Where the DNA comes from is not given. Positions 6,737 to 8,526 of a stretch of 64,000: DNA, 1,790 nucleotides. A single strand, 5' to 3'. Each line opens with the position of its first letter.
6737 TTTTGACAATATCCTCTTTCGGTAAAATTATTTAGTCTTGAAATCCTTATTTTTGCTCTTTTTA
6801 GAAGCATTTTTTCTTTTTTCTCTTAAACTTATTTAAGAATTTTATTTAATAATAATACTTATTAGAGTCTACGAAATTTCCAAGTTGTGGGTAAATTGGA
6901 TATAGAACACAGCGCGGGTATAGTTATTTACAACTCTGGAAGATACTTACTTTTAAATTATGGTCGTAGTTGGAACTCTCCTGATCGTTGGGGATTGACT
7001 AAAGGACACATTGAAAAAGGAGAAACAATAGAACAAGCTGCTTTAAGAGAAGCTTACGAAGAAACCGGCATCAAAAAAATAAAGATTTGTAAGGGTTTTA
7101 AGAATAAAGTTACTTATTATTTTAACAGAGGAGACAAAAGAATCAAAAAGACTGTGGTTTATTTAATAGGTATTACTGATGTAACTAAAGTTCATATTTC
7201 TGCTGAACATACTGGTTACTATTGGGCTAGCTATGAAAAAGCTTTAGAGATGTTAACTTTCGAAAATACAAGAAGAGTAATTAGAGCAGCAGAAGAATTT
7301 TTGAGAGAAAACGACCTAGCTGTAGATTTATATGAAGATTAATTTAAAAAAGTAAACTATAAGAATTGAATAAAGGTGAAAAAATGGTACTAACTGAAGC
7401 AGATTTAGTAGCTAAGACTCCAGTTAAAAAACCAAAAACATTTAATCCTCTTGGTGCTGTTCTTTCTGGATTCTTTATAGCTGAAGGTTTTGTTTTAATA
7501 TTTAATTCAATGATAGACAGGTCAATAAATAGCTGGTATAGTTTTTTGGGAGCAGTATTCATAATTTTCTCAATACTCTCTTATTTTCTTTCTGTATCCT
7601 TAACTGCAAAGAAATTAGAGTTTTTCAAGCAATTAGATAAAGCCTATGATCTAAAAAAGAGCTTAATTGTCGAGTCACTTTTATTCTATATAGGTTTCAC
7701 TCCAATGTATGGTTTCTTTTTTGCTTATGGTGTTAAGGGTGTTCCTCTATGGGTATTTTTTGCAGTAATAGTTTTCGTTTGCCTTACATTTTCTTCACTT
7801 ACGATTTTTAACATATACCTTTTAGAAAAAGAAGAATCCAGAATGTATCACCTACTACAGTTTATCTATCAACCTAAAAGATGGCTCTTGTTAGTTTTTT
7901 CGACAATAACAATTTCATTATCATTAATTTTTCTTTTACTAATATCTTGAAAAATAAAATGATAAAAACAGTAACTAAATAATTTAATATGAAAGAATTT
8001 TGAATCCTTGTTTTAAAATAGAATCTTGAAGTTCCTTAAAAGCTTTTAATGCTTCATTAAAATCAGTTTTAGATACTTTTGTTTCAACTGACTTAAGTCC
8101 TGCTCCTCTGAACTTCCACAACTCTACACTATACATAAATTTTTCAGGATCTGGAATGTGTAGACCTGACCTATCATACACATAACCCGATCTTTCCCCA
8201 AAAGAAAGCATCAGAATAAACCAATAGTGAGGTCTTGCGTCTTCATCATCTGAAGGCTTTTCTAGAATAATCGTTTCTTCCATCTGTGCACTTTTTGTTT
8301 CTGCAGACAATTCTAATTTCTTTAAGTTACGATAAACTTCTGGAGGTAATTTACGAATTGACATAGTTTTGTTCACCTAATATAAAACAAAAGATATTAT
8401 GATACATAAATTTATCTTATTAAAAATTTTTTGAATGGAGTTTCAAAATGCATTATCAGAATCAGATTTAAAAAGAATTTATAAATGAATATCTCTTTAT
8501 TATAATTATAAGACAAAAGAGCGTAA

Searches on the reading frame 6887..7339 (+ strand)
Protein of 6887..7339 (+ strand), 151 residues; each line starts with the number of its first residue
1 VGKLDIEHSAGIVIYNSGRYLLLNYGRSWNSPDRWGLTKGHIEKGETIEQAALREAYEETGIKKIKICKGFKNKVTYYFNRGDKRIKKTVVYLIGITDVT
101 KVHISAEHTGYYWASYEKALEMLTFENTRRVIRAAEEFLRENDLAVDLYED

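Call 23: search_protein_families(library=pfam, proteins=[window:6887-7339:+], max_evalue=0.001)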
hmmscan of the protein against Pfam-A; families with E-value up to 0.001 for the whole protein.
window:6887-7339:+ (151 aa): 1 family
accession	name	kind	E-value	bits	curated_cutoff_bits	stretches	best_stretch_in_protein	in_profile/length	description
PF00293.34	NUDIX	-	1.1e-16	61.5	21.1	1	9-129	5-128/134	NUDIX domain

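Call 54: search_protein_families(library=ncbifam, proteins=[window:6887-7339:+], max_evalue=0.01)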
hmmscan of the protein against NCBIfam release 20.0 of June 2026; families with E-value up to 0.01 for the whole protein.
window:6887-7339:+ (151 aa): 21 families
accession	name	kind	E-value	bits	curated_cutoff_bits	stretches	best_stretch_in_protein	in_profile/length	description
NF006961.0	PRK09438.1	equivalog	1e-10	41.3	103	1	7-134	8-144/151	dihydroneopterin triphosphate diphosphatase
NF041652.1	Nud_hyd_Dein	equivalog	8.8e-09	35.8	200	1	8-69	14-78/152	Nudix hydrolase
NF001938.0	PRK00714.1-5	equivalog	1.1e-08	34.6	116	1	28-80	40-92/172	RNA pyrophosphohydrolase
NF052459.1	OxoGTPPhMutT1Mycb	equivalog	2e-08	33.7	475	1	33-134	29-124/292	8-oxo-(d)GTP phosphatase MutT1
NF001936.0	PRK00714.1-3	equivalog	1.4e-07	31.6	118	1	32-84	34-86/155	RNA pyrophosphohydrolase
NF006530.0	PRK08999.1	equivalog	2.2e-07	30.2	245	1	6-117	6-110/315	Nudix family hydrolase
NF012016.0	PRK15472.1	equivalog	2.6e-07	30.4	95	1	13-133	10-136/141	nucleoside triphosphatase NudI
NF001934.0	PRK00714.1-1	equivalog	4.8e-07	29.4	241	1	10-79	11-79/176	RNA pyrophosphohydrolase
NF008044.0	PRK10776.1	equivalog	1.3e-05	25.1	148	1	31-79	29-75/130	8-oxo-dGTP diphosphatase MutT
NF003785.0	PRK05379.1-1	equivalog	1.9e-05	24.1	418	1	12-95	209-290/347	bifunctional nicotinamide-nucleotide adenylyltransferase/Nudix hydroxylase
NF008736.0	PRK11762.1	equivalog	2.4e-05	24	169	1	35-63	76-104/186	ADP compounds hydrolase NudE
NF001937.0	PRK00714.1-4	equivalog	3.1e-05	23.7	139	1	10-81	11-81/161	RNA pyrophosphohydrolase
TIGR02705.1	nudix_YtkD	equivalog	3.3e-05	23.5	154.4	1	40-110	52-117/156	RNA deprotection pyrophosphohydrolase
NF001299.0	PRK00241.1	equivalog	3.6e-05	23.4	158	1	12-63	139-189/263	NAD(+) diphosphatase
TIGR00586.1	mutt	equivalog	5.1e-05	23.3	97.9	1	10-86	9-81/129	8-oxo-dGTP diphosphatase MutT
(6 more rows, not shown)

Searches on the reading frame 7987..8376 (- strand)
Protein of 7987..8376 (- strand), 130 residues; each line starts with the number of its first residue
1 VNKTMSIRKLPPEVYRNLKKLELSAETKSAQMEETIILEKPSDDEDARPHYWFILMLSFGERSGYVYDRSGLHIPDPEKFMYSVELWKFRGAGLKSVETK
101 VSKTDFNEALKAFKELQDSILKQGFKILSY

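Call 23: search_protein_families(library=pfam, proteins=[window:7987-8376:-], max_evalue=0.001)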
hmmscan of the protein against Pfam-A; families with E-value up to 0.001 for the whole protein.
window:7987-8376:- (130 aa): 0 families

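Call 54: search_protein_families(library=ncbifam, proteins=[window:7987-8376:-], max_evalue=0.01)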
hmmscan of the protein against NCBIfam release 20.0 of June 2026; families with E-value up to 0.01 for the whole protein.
window:7987-8376:- (130 aa): 0 families

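Call 71: search_protein_families(library=pfam, proteins=[window:7987-8376:-], max_evalue=5)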
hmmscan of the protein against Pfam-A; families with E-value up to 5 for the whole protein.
window:7987-8376:- (130 aa): 1 family
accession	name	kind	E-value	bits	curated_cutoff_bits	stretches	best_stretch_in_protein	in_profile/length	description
PF22513.2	FitA-like_RHH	-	0.21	12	27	1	4-20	2-18/39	Antitoxin FitA-like, ribbon-helix-helix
